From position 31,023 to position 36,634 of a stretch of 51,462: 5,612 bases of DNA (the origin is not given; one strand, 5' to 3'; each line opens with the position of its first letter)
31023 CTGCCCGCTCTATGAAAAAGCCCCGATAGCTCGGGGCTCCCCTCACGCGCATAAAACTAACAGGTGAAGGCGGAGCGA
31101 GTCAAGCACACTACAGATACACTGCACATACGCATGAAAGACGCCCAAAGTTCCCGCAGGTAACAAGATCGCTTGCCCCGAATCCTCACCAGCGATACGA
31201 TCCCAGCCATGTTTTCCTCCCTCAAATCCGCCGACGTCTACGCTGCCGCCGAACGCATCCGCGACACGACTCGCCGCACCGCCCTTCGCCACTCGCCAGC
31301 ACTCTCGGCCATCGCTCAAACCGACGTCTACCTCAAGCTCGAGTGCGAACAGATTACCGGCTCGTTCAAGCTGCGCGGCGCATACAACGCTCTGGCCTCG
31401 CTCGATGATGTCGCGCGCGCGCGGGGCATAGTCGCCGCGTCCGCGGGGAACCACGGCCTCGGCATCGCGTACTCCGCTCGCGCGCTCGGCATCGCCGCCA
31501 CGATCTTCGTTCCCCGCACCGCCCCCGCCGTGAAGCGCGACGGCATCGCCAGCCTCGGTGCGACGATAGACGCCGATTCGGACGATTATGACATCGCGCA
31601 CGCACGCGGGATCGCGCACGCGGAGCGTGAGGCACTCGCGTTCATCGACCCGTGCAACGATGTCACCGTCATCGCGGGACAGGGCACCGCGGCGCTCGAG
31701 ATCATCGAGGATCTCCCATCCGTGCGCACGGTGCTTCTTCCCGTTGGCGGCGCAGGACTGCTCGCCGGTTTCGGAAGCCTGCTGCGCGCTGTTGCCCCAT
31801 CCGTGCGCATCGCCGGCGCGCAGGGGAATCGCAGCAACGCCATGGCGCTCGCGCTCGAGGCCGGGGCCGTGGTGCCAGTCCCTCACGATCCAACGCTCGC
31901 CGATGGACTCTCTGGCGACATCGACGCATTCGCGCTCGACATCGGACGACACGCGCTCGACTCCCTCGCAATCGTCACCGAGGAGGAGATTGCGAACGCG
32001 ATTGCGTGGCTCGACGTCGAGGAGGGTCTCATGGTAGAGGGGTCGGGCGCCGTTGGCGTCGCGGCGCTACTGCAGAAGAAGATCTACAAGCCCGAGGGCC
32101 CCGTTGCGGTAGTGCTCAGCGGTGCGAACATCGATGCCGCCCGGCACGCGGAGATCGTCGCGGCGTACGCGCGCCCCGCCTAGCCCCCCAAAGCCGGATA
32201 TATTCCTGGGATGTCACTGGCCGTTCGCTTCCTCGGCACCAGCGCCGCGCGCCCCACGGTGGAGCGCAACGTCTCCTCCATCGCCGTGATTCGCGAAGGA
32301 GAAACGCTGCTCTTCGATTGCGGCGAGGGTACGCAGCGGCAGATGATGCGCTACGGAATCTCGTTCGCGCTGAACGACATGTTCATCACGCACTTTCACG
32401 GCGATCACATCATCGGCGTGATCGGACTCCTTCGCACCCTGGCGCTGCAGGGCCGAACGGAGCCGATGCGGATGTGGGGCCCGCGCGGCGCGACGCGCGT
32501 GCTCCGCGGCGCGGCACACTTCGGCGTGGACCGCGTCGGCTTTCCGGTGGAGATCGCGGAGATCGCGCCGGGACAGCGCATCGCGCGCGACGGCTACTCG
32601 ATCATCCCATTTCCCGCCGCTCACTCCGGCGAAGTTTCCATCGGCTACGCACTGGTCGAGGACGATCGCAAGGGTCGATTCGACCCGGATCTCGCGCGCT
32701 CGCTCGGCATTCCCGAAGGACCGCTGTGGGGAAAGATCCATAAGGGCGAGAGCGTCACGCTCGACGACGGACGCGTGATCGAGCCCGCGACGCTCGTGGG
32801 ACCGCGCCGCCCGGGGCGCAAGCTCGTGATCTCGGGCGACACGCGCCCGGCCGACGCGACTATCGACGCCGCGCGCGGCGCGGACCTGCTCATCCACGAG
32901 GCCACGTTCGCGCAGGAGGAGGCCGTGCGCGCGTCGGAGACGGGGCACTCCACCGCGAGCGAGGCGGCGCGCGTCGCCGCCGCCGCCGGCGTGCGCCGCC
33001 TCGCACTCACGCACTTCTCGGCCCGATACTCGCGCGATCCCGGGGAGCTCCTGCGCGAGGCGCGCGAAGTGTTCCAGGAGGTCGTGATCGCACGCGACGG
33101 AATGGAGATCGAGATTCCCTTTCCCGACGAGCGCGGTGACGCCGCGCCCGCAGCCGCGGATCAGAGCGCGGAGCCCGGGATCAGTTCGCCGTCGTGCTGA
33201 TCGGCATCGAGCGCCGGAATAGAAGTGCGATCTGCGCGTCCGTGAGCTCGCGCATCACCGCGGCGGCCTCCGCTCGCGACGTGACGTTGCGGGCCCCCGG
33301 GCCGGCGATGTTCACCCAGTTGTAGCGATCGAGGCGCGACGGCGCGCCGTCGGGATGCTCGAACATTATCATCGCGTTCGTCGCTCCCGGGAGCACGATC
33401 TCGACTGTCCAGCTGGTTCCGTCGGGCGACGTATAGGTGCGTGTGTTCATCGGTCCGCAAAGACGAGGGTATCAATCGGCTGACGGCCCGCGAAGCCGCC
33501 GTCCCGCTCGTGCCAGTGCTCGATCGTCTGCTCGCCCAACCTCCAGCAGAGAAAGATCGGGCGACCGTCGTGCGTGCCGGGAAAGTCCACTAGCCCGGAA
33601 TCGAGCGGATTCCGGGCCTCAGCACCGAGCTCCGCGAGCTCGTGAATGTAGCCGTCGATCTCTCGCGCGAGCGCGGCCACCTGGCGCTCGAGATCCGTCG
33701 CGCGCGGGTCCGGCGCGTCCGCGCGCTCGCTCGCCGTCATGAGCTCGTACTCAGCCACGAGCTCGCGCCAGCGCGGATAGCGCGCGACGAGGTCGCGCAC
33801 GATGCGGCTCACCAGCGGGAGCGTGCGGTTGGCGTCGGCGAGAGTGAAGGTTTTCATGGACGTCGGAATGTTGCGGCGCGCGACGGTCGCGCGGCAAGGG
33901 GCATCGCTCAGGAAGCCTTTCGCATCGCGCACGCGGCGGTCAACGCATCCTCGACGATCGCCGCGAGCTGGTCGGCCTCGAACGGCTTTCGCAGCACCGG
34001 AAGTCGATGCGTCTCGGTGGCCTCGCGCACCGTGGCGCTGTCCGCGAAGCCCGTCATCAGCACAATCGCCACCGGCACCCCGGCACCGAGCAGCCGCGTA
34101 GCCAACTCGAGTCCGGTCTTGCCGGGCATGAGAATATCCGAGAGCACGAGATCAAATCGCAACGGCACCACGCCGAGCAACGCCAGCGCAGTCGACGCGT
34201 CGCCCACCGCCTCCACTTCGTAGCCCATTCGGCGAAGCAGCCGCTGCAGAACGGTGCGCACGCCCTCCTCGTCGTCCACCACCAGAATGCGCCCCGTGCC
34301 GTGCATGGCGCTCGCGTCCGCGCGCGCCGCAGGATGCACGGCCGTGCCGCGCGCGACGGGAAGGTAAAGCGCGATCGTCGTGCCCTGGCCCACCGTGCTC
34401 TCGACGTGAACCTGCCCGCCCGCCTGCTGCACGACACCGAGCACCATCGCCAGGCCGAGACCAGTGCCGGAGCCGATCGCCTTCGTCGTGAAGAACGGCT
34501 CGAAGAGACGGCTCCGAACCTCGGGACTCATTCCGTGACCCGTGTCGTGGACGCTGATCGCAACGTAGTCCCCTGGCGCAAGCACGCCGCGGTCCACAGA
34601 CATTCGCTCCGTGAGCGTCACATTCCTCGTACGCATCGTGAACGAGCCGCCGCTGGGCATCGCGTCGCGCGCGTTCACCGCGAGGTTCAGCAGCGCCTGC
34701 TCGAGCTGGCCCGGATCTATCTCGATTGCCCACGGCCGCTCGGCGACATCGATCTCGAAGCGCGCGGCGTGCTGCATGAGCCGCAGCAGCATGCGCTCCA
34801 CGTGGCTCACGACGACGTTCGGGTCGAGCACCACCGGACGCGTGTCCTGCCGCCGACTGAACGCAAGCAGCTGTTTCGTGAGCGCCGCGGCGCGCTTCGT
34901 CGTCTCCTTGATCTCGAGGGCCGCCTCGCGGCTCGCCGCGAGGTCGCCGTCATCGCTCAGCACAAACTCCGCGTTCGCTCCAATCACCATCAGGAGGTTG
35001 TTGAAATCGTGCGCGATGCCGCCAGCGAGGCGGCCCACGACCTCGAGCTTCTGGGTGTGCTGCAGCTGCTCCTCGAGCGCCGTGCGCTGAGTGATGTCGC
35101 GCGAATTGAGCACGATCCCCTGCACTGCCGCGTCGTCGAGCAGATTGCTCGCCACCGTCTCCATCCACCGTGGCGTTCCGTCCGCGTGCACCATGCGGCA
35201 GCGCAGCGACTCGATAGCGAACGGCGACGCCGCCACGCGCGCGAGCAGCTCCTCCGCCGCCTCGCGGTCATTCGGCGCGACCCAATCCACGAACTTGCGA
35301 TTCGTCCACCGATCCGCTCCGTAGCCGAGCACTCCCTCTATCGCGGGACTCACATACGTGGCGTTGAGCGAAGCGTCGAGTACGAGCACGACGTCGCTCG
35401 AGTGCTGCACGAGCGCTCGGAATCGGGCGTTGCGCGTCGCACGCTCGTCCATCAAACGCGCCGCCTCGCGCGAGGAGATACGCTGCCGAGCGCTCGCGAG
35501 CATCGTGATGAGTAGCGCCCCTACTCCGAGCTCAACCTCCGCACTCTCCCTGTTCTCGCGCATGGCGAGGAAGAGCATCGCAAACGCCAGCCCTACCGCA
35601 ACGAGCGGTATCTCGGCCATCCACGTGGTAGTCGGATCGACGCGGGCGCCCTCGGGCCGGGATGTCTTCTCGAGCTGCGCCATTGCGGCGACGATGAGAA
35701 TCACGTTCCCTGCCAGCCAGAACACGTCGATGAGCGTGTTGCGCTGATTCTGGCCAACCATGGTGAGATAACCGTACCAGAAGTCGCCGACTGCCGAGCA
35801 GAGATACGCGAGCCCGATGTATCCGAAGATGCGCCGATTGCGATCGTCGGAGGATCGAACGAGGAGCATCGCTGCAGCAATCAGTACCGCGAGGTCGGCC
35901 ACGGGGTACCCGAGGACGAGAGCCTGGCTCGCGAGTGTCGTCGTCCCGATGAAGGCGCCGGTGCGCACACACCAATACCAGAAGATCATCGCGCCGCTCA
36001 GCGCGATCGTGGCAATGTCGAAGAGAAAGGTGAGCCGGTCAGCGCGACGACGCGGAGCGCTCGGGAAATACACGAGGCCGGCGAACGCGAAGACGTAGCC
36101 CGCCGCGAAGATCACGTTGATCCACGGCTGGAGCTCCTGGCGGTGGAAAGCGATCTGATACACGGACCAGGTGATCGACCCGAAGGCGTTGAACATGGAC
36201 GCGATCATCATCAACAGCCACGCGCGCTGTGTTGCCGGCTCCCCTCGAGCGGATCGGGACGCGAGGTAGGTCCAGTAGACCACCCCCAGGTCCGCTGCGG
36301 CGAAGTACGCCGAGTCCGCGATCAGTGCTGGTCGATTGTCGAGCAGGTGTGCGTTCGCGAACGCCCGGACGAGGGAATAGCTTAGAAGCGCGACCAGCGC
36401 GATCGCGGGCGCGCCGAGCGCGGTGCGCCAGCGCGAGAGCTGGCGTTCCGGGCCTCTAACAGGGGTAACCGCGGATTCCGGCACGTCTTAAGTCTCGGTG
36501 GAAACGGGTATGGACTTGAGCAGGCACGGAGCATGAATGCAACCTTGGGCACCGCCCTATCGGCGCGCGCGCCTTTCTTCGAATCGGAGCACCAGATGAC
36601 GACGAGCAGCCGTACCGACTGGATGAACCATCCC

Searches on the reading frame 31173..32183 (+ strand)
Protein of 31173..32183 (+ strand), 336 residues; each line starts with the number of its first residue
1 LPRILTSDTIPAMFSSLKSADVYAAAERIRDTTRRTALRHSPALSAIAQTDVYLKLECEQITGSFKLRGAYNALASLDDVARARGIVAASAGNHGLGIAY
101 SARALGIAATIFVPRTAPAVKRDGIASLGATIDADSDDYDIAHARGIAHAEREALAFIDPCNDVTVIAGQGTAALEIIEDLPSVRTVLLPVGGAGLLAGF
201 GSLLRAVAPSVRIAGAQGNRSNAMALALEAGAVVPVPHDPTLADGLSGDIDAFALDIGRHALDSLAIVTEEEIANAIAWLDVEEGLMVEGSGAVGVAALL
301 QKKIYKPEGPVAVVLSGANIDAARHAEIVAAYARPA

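Call 67: search_protein_families(library=pfam, proteins=[window:31173-32183:+], max_evalue=0.001)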
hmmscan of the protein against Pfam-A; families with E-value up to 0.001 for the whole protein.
window:31173-32183:+ (336 aa): 1 family
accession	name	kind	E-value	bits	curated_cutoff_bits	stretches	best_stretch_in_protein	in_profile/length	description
PF00291.31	PALP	-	1.5e-68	231.7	35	1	30-317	2-295/295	Pyridoxal-phosphate dependent enzyme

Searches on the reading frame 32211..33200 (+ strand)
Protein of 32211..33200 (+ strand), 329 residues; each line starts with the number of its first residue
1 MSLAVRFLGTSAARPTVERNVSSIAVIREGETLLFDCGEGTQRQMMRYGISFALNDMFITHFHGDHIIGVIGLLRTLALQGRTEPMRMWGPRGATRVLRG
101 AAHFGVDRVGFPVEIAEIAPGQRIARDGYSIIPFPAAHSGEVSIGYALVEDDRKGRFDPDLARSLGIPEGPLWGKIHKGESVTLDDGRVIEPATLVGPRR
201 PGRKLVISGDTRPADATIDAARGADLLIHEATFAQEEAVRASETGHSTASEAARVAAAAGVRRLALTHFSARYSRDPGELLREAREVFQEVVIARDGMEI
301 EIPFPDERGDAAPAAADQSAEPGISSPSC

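Call 67: search_protein_families(library=pfam, proteins=[window:32211-33200:+], max_evalue=0.001)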
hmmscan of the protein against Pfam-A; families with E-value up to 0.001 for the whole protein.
window:32211-33200:+ (329 aa): 4 families
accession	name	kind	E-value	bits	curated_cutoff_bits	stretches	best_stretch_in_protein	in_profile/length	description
PF12706.13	Lactamase_B_2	-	3.3e-20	73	27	2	200-269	132-200/200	Beta-lactamase superfamily domain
PF00753.33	Lactamase_B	-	8.9e-10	39.3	22.7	1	19-79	4-69/196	Metallo-beta-lactamase superfamily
PF23023.1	Anti-Pycsar_Apyc1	-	0.00041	20.3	50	1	1-70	1-70/250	Anti-Pycsar protein Apyc1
PF13691.12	Lactamase_B_4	-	0.00046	20.2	27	1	15-66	6-60/63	tRNase Z endonuclease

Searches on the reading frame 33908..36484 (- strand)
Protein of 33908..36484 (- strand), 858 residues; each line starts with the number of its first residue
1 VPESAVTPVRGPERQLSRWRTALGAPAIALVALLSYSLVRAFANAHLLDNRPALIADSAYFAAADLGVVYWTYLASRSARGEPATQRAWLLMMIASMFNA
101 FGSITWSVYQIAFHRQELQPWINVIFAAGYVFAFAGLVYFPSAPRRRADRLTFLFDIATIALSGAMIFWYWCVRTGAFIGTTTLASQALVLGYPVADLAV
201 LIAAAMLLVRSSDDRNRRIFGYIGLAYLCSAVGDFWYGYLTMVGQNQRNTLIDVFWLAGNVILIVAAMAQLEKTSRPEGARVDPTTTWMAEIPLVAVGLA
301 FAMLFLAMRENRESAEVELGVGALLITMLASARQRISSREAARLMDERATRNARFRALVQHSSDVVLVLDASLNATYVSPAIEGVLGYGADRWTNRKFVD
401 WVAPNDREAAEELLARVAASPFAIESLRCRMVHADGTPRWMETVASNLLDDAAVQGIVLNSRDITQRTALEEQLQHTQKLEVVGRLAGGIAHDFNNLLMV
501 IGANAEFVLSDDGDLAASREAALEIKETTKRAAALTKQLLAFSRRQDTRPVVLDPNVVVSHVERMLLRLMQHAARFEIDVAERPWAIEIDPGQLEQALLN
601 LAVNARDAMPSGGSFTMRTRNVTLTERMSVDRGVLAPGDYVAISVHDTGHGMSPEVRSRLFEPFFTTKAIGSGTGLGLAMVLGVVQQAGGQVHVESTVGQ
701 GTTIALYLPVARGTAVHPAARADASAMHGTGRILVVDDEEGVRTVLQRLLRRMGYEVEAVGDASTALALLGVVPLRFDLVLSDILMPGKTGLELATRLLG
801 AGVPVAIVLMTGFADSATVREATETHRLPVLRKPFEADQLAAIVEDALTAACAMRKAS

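Call 67: search_protein_families(library=pfam, proteins=[window:33908-36484:-], max_evalue=0.001)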
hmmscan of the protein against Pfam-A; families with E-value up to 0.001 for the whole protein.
window:33908-36484:- (858 aa): 6 families
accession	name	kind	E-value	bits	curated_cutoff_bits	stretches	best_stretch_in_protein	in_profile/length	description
PF02518.31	HATPase_c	-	3.6e-22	79.3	26.4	1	590-711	2-110/111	Histidine kinase-, DNA gyrase B-, and HSP90-like ATPase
PF00072.30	Response_reg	-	4.5e-20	72.3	30.2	1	733-844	1-110/111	Response regulator receiver domain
PF08448.16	PAS_4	-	2.9e-16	60.1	23.1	1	360-468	2-109/110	PAS fold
PF00989.32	PAS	-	3.5e-10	40.3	22.6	1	354-464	2-113/113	PAS fold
PF08447.18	PAS_3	-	3.8e-09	37.1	25.6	1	376-450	2-77/89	PAS fold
PF00512.31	HisKA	-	2.5e-06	27.9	26.9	1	484-546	3-64/66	His Kinase A (phospho-acceptor) domain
